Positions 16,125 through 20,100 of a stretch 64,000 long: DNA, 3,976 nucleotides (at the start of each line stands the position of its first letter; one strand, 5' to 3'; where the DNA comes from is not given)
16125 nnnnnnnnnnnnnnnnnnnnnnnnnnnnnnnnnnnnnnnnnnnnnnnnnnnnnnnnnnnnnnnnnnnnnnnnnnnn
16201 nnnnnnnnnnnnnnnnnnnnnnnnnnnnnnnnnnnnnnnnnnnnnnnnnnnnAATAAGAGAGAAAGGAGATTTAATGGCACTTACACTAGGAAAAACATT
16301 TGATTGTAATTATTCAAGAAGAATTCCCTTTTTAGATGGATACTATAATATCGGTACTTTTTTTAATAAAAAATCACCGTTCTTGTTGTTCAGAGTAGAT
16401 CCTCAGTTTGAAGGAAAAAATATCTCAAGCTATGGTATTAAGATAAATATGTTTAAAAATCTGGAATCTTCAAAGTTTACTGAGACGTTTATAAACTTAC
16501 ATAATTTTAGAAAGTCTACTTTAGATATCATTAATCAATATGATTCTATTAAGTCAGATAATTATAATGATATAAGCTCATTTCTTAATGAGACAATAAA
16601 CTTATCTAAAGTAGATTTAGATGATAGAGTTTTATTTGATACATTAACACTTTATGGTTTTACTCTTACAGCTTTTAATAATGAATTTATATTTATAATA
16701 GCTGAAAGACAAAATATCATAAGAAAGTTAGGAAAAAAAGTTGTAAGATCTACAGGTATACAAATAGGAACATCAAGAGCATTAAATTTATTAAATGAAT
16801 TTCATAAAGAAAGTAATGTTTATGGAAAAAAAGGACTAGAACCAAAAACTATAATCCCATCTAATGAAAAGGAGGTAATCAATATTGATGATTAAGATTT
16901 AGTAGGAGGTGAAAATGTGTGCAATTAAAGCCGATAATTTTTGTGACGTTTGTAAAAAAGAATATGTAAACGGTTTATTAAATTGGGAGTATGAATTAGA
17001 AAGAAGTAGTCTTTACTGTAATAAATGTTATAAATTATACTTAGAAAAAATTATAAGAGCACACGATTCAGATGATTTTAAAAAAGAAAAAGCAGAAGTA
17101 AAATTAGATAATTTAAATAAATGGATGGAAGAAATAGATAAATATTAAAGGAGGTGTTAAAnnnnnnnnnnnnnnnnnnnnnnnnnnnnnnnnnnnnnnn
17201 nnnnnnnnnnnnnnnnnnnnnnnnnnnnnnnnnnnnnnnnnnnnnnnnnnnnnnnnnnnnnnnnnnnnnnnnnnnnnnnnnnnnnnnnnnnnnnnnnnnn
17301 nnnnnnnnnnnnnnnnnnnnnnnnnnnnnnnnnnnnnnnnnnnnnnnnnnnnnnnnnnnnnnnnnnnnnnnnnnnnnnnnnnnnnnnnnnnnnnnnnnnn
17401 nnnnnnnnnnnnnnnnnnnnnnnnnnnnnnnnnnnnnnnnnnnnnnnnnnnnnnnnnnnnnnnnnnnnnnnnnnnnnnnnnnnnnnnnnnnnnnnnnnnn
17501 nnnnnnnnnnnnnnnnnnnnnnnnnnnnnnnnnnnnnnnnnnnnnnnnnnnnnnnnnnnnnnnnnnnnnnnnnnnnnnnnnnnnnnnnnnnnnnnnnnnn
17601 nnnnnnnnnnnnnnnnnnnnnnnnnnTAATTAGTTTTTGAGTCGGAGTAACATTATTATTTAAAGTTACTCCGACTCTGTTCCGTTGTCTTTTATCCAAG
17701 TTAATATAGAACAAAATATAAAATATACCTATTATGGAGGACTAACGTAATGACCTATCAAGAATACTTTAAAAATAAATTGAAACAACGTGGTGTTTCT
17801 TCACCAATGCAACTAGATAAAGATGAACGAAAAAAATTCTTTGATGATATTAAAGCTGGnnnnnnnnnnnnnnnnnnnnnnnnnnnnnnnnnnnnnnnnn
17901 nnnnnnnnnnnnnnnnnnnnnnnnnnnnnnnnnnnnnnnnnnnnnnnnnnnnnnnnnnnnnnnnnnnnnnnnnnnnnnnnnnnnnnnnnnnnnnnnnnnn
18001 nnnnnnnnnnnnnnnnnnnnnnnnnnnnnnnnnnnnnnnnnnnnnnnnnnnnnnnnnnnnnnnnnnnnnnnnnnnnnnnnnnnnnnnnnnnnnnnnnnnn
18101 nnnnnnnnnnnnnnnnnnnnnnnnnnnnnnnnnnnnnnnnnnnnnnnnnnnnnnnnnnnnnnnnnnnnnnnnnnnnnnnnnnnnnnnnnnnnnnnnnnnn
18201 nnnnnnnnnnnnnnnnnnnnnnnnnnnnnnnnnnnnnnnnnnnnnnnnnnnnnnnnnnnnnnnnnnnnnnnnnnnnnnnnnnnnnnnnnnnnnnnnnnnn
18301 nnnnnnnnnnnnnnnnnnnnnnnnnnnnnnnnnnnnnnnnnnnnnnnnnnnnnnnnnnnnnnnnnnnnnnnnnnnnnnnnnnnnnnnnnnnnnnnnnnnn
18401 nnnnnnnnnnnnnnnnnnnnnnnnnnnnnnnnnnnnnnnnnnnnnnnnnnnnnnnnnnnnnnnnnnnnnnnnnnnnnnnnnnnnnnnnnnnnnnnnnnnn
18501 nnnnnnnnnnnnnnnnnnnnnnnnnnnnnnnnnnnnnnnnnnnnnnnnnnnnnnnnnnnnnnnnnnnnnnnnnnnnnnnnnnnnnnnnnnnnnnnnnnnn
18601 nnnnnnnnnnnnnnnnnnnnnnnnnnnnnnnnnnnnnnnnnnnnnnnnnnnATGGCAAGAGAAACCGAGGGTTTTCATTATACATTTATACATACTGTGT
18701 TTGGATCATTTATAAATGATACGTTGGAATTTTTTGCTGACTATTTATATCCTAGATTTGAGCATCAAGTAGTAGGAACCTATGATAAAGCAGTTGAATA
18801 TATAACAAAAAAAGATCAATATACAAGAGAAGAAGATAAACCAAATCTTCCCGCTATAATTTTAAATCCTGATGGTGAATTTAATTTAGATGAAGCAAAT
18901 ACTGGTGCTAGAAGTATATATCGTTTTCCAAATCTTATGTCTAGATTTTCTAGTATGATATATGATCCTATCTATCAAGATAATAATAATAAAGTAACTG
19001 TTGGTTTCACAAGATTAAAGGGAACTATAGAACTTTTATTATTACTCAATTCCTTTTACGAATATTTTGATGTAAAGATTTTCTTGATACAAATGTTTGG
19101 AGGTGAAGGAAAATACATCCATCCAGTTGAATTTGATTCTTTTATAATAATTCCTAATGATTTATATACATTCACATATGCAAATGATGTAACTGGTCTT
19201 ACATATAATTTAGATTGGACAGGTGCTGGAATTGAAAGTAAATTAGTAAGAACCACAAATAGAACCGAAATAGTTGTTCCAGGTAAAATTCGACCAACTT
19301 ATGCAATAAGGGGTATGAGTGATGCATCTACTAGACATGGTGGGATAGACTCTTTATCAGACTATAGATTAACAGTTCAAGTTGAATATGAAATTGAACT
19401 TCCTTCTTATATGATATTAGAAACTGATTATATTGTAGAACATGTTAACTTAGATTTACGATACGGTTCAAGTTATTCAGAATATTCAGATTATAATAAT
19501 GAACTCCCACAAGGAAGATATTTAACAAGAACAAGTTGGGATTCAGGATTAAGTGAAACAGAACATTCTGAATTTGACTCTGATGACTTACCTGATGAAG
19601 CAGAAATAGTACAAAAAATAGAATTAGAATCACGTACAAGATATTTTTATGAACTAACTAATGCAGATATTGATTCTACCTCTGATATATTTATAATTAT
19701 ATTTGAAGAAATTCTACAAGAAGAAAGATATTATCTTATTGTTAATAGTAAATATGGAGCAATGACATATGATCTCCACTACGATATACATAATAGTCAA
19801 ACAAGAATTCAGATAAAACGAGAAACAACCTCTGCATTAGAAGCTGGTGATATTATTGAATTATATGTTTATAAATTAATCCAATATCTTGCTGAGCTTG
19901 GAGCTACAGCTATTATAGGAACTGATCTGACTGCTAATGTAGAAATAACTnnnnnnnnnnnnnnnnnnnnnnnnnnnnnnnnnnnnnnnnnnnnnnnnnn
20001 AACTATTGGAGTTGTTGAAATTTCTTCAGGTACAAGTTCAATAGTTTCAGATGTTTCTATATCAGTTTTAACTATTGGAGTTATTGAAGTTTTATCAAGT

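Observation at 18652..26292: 2546-aa giant protein built from three copies of a four-part ~650-aa supermodule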

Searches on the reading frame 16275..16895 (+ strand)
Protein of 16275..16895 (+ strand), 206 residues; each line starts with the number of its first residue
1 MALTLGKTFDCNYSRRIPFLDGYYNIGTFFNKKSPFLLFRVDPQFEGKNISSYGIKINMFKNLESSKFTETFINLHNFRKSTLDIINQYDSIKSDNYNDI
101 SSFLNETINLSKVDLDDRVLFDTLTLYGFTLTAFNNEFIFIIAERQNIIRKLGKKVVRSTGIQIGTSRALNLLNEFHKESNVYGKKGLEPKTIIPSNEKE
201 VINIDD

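Call 11: search_protein_families(library=phrogs, proteins=[window:16275-16895:+], max_evalue=0.001)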
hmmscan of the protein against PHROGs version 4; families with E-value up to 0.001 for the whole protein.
window:16275-16895:+ (206 aa): 0 families

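Call 14: search_protein_families(library=pfam, proteins=[window:16275-16895:+], max_evalue=0.01)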
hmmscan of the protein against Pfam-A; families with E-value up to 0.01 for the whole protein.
window:16275-16895:+ (206 aa): 0 families

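Call 75: search_solved_structures(query=window:16275-16895:+, max_evalue=1)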
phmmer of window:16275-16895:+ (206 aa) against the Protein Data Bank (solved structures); distinct sequences matched with E-value up to 1: 3.
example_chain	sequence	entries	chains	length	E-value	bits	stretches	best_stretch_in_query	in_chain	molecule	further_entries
8haz_A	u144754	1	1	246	0.64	13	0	46-102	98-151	DNA N6-methyl adenine demethylase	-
8hbb_A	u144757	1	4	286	0.97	12.4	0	47-102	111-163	DNA N6-methyl adenine demethylase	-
1dgr_Y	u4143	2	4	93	0.99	12.4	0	123-179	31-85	CANAVALIN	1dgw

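Call 98: search_solved_structures(query=A7, max_evalue=5)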
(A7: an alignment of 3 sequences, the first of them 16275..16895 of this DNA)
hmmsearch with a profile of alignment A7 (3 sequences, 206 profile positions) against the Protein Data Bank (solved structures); distinct sequences matched with E-value up to 5: 1.
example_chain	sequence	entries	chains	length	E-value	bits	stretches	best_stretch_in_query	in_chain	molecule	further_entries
6lxw_S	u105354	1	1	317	0.23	14.5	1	63-101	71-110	SigA binding protein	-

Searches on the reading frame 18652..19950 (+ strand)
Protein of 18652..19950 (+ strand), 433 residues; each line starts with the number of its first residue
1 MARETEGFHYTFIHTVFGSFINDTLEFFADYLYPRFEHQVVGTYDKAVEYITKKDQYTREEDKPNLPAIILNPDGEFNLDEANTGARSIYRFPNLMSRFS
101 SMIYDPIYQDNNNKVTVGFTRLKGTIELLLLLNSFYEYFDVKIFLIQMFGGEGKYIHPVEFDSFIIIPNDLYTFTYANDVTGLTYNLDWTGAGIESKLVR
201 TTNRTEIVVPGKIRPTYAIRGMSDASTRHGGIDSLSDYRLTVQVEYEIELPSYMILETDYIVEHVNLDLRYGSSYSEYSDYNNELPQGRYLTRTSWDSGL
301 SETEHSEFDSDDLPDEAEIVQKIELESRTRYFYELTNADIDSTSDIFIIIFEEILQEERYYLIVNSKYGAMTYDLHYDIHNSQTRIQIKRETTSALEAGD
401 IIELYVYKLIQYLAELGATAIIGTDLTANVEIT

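Call 12: search_dna_similar(query=window:18652-19950:+, collection=phages, mode=protein, max_evalue=0.001)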
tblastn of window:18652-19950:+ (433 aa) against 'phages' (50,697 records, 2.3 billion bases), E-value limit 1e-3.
No match.

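Call 28: search_protein_families(library=pfam, proteins=[window:18652-19950:+], max_evalue=10)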
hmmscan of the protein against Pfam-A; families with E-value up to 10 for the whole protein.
window:18652-19950:+ (433 aa): 1 family
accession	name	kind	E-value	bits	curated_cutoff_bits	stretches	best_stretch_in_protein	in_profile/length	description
PF13744.12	HTH_37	-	0.26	11.5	27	1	385-420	40-75/80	Helix-turn-helix domain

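Call 33: search_protein_families(library=phrogs, alignment_id=A1, max_evalue=0.01)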
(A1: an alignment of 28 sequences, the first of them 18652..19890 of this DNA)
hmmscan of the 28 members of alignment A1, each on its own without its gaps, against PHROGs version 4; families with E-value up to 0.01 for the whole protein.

A. member 1, window:18652-19890:+ (413 aa): 0 families

B. families by the number of members that match (of 28 scanned): 2 families
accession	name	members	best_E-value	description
phrog_13768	-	1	0.0036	tail protein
phrog_28150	-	1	0.01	-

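Call 34: search_solved_structures(query=A1, max_evalue=1, show_alignments=1)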
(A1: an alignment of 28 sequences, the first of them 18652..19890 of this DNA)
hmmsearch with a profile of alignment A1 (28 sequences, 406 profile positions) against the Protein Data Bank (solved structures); distinct sequences matched with E-value up to 1: 8.
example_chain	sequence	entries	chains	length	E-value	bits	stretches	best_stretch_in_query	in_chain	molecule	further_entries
1z3d_A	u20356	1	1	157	0.025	16.8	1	89-141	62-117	Ubiquitin-conjugating enzyme E2 1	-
1q34_A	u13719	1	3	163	0.026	16.7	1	89-141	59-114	Ubiquitin-conjugating enzyme E2-21.5 kDa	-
8btl_C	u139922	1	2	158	0.036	16.3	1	89-141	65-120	Ubiquitin conjugating enzyme E2 A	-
8iej_R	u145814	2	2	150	0.09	14.9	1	89-141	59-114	Ubiquitin-conjugating enzyme E2 A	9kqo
6cyo_A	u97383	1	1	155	0.097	14.8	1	89-141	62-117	Ubiquitin-conjugating enzyme E2 A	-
1jas_A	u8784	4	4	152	0.11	14.7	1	89-141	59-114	UBIQUITIN-CONJUGATING ENZYME E2-17 KDA | UBIQUITIN-CONJUGATING ENZYME E2 B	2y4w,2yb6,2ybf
6cyr_A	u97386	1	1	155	0.16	14.1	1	89-141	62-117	Ubiquitin-conjugating enzyme E2 A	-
3e6z_X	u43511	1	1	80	0.7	12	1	181-226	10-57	Cation efflux system protein cusF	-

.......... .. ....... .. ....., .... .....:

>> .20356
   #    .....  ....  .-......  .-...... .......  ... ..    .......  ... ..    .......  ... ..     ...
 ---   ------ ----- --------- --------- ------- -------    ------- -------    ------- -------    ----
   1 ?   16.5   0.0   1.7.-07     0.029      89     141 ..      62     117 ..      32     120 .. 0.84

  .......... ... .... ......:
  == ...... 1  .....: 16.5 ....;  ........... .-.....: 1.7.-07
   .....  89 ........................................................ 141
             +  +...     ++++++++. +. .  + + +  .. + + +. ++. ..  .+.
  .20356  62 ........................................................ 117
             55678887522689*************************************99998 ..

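Call 40: predict_structure(alignment_id=A1)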
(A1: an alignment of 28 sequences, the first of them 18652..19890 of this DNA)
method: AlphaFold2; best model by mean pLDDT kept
length: 413 residues; sequences in the alignment: 28
mean_pLDDT: 75.1   pTM: 0.54
mean pLDDT of the five models: 75.1, 73.8, 73.2, 73.1, 72.2
residues with pLDDT >= 90: 77; 70-90: 213; 50-70: 69; < 50: 54
segments of 3 or more residues with pLDDT < 50: 1-12, 59-61, 262-284, 300-310
pLDDT, mean of each block of 10 residues (from residue 1): 35 66 89 86 84 65 73 84 59 59 85 83 91 91 93 90 81 77 80 84 82 91 74 71 91 77 35 36 52 57 43 61 77 90 90 74 82 87 85 84 85 76
secondary structure, 60 per line:
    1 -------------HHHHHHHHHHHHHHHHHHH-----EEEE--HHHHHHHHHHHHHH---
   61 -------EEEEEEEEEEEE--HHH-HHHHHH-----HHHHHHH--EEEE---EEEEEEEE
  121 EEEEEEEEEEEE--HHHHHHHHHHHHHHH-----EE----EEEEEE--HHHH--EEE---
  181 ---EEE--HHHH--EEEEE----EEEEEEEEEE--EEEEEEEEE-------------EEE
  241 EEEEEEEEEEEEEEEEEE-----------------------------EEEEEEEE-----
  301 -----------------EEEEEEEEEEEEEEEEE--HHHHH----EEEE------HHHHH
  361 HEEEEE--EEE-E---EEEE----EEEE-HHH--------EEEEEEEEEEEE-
elements in order: H14-32 E38-41 H44-57 E68-79 H86-91 H97-103 E106-109 E113-132 H135-149 E161-166 H169-172 E175-177 E184-186 H189-192 E195-199 E204-213 E216-224 E238-258 E288-295 E318-334 H337-341 E346-349 H356-361 E362-366 E369-371 E377-380 E385-388 E401-412

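Call 71: find_related_loci(query=window:18652-19890:+, collection=viral_contigs, flank=8000)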
Query window:18652-19890:+ (413 aa) in viral_contigs; peptide patterns used: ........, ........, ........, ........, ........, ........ (x = any residue, [..] = any of these).
No stretch of DNA in the collection matches any of the patterns.
